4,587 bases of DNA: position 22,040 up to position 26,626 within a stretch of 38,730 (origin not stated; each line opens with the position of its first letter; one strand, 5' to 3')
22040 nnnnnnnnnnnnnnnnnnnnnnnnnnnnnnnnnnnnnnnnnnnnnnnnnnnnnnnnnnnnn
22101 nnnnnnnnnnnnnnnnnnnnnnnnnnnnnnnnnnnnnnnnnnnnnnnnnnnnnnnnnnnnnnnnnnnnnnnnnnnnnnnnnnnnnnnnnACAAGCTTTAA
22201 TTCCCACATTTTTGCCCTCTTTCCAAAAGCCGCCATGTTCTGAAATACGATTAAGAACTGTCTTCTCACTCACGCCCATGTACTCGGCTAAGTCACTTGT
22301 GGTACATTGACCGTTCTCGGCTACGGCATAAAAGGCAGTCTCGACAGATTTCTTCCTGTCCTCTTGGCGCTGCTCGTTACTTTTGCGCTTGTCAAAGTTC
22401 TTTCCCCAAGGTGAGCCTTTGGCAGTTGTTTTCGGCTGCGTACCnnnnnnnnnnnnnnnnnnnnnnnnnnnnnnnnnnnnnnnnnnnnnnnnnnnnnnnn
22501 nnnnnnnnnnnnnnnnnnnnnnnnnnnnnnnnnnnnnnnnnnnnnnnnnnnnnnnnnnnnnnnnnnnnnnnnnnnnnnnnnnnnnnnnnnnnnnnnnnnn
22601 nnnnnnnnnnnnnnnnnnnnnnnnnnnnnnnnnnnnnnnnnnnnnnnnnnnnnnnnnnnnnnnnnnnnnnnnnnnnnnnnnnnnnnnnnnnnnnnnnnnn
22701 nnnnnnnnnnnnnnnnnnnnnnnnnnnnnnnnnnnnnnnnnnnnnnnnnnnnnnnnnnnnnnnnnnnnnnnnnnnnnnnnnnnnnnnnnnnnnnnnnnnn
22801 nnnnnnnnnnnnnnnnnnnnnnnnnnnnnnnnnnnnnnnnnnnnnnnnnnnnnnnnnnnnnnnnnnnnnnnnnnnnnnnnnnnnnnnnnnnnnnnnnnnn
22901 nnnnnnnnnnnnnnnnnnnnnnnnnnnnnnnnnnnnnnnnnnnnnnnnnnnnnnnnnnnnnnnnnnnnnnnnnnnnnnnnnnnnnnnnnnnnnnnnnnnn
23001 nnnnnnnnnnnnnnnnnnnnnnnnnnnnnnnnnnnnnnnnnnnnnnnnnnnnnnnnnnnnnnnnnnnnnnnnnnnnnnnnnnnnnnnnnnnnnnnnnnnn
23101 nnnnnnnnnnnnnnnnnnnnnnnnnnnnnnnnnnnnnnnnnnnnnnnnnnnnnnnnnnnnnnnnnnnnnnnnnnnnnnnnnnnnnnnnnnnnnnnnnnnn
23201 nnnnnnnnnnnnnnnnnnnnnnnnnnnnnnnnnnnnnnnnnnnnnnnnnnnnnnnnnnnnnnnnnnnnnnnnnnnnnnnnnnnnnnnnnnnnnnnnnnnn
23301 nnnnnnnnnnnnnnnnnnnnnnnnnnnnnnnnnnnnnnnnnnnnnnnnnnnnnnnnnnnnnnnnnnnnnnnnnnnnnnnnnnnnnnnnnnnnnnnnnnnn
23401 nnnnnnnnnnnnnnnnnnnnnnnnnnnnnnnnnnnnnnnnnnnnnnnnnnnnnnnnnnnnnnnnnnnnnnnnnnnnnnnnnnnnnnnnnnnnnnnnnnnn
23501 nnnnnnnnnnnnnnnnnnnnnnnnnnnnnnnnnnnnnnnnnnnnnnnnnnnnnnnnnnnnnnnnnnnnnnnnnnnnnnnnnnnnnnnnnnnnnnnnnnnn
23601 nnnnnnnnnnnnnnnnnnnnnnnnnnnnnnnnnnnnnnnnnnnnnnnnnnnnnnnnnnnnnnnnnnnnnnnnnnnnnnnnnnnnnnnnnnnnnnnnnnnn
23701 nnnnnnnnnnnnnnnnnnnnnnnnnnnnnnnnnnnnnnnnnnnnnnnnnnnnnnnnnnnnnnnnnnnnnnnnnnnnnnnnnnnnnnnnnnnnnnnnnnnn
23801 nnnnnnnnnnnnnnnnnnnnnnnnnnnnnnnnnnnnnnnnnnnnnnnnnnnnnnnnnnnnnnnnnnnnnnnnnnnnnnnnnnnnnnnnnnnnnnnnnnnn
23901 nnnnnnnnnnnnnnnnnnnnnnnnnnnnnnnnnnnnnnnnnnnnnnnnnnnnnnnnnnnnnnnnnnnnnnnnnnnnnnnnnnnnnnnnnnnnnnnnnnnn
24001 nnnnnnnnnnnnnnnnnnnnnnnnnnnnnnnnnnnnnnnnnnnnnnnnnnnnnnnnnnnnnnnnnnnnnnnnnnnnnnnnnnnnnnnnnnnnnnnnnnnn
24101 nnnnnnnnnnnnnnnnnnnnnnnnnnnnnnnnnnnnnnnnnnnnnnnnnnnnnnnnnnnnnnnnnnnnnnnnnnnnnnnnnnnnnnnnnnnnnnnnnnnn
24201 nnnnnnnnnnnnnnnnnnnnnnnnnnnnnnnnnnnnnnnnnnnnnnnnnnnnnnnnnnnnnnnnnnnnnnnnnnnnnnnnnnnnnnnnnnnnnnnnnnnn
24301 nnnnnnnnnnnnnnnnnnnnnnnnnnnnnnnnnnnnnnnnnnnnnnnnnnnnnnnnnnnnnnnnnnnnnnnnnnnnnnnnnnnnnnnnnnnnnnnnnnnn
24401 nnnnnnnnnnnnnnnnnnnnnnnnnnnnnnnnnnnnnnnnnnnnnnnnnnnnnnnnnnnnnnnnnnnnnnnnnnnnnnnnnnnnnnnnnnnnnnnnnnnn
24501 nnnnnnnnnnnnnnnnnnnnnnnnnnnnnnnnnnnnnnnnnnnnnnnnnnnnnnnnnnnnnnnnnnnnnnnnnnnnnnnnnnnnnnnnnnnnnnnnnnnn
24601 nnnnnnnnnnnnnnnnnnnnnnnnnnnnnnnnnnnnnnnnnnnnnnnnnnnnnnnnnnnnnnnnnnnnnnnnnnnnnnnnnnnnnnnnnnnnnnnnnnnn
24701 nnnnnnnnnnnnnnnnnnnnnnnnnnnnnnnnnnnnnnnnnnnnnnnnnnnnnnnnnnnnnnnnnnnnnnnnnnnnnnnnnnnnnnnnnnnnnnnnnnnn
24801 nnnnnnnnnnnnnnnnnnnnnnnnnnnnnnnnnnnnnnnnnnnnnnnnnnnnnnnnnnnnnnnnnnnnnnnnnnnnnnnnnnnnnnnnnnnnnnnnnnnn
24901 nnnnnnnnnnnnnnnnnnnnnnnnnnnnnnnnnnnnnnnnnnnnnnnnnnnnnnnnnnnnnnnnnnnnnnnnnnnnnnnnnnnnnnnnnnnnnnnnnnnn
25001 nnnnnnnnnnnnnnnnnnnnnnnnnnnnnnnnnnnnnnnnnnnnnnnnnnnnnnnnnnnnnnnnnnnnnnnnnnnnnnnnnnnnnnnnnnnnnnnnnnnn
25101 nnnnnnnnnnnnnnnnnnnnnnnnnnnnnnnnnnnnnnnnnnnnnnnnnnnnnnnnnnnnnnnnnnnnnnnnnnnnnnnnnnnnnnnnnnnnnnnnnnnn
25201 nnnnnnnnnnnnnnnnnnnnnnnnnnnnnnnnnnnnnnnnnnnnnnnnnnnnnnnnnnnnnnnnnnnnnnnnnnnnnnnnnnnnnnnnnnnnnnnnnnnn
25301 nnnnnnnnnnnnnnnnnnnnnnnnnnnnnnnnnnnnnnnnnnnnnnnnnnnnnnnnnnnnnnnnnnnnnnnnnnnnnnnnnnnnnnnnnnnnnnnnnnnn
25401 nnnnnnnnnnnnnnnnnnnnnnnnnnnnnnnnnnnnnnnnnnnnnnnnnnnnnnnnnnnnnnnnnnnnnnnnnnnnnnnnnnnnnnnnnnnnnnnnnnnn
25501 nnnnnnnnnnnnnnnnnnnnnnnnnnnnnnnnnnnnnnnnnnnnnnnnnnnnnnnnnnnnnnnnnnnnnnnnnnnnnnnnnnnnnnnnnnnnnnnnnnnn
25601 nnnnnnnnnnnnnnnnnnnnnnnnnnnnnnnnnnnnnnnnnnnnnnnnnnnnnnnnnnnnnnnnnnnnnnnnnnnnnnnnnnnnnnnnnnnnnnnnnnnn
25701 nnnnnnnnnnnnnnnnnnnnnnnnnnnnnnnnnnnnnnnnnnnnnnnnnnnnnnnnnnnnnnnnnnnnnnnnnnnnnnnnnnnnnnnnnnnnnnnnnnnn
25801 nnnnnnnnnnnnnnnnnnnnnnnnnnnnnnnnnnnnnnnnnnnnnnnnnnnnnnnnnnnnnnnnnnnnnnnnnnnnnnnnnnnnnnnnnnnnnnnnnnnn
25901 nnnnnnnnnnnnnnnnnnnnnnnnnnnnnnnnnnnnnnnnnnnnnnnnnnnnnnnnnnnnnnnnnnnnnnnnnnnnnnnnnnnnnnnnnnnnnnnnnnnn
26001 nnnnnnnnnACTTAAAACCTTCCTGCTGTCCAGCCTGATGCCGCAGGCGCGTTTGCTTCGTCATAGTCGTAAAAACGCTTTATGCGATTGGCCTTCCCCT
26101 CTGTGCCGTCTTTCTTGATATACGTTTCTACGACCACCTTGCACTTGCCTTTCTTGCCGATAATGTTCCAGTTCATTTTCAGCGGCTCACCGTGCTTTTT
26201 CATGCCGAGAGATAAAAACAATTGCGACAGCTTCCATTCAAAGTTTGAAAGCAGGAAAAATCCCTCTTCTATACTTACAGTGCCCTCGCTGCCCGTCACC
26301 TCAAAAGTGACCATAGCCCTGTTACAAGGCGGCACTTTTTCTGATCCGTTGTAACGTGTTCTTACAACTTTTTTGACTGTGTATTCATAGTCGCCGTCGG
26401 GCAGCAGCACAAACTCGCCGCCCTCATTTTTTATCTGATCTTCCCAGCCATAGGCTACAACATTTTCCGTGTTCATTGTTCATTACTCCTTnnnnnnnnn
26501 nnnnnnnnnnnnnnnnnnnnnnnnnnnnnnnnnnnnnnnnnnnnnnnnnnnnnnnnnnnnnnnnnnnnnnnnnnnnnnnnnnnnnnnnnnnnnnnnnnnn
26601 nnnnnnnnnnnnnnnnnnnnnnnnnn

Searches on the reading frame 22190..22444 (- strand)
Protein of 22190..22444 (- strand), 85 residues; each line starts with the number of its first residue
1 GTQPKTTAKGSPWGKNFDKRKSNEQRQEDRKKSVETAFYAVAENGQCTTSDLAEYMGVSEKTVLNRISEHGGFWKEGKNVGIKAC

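Call 73: predict_structure(alignment_id=A3)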
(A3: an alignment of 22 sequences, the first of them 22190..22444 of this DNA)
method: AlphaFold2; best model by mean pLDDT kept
length: 85 residues; sequences in the alignment: 22
mean_pLDDT: 81.0   pTM: 0.62
mean pLDDT of the five models: 81.0, 79.9, 79.4, 79.3, 79.2
residues with pLDDT >= 90: 45; 70-90: 19; 50-70: 14; < 50: 7
segments of 3 or more residues with pLDDT < 50: 7-9
pLDDT, mean of each block of 10 residues (from residue 1): 46 56 84 92 92 94 91 91 81
secondary structure, 60 per line:
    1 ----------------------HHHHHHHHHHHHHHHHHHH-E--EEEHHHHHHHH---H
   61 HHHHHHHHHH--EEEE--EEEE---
elements in order: H23-41 E46-48 H49-56 H60-70 E73-76 E79-82

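Call 76: fold_search(model_id=the predicted structure, library=pdb)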
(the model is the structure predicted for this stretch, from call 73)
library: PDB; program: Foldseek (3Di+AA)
matches with E <= 10: 1571; with E <= 0.001: 0
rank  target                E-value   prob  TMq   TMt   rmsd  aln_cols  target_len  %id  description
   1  4kib_B                7.5e-03  1.00  0.45  0.14   8.0        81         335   17  Crystal structure of methyltransferase from Streptomyces hygroscopicus complexed with S-adenosyl-L-homocysteine and me (released 2014-05-07)
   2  4m6x_A                1.3e-02  0.99  0.45  0.14   9.5        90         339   17  Mutant structure of methyltransferase from Streptomyces hygroscopicus complexed with S-adenosyl-L-homocysteine and met (released 2014-06-25)
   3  4m6y_A                1.6e-02  0.99  0.44  0.14   7.6        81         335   17  Mutant structure of methyltransferase from Streptomyces hygroscopicus complexed with S-adenosyl-L-homocysteine and met (released 2014-06-25)
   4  4m6y_B                1.6e-02  0.98  0.43  0.14   9.2        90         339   18  Mutant structure of methyltransferase from Streptomyces hygroscopicus complexed with S-adenosyl-L-homocysteine and met (released 2014-06-25)
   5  3r6s_F                1.6e-02  0.98  0.38  0.18   4.7        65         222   23  Crystal structure of GlxR transcription factor from Corynebacterium glutamicum with cAMP (released 2012-03-28)
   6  3i59_A                1.7e-02  0.97  0.36  0.18   5.0        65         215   23  Crystal structure of MtbCRP in complex with N6-cAMP (released 2009-09-08)
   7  4m71_B                2.1e-02  0.99  0.44  0.14   6.9        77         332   18  Mutant structure of methyltransferase from Streptomyces hygroscopicus complexed with S-adenosyl-L-homocysteine and met (released 2014-06-25)
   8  4m73_B                2.1e-02  0.99  0.44  0.14   7.6        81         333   17  Mutant structure of methyltransferase from Streptomyces hygroscopicus (released 2014-06-25)
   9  4kif_B                2.2e-02  0.98  0.43  0.14   9.2        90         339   17  Crystal structure of methyltransferase from Streptomyces hygroscopicus complexed with phenylpyruvic acid (released 2014-05-07)
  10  2g7u_B                2.3e-02  1.00  0.53  0.20   2.4        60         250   22  2.3 A structure of putative catechol degradative operon regulator from Rhodococcus sp. RHA1 (released 2006-04-04)
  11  4kic_B                2.3e-02  1.00  0.44  0.14   3.7        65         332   20  Crystal structure of methyltransferase from Streptomyces hygroscopicus complexed with S-adenosyl-L-methionine and phen (released 2014-05-07)
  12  2g7u_A                2.5e-02  1.00  0.48  0.19   2.9        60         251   22  2.3 A structure of putative catechol degradative operon regulator from Rhodococcus sp. RHA1 (released 2006-04-04)
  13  4m73_A                2.5e-02  0.99  0.44  0.14   6.9        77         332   18  Mutant structure of methyltransferase from Streptomyces hygroscopicus (released 2014-06-25)
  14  3fwe_A                2.5e-02  0.98  0.46  0.23   8.7        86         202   12  Crystal Structure of the Apo D138L CAP mutant (released 2009-09-08)
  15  4m71_A                2.6e-02  0.99  0.44  0.14   7.5        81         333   17  Mutant structure of methyltransferase from Streptomyces hygroscopicus complexed with S-adenosyl-L-homocysteine and met (released 2014-06-25)
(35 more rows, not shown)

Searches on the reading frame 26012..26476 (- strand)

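Call 7: search_protein_families(library=pfam, proteins=[window:26012-26476:-], max_evalue=0.01)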
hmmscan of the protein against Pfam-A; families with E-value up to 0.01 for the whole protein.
window:26012-26476:- (154 aa): 0 families

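Call 8: search_protein_families(library=phrogs, proteins=[window:26012-26476:-], max_evalue=0.001)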
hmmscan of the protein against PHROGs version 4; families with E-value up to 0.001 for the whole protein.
window:26012-26476:- (154 aa): 1 family
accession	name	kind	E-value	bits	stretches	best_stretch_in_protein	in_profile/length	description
phrog_2698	-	unknown function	1.5e-52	178.6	1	4-147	6-149/167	-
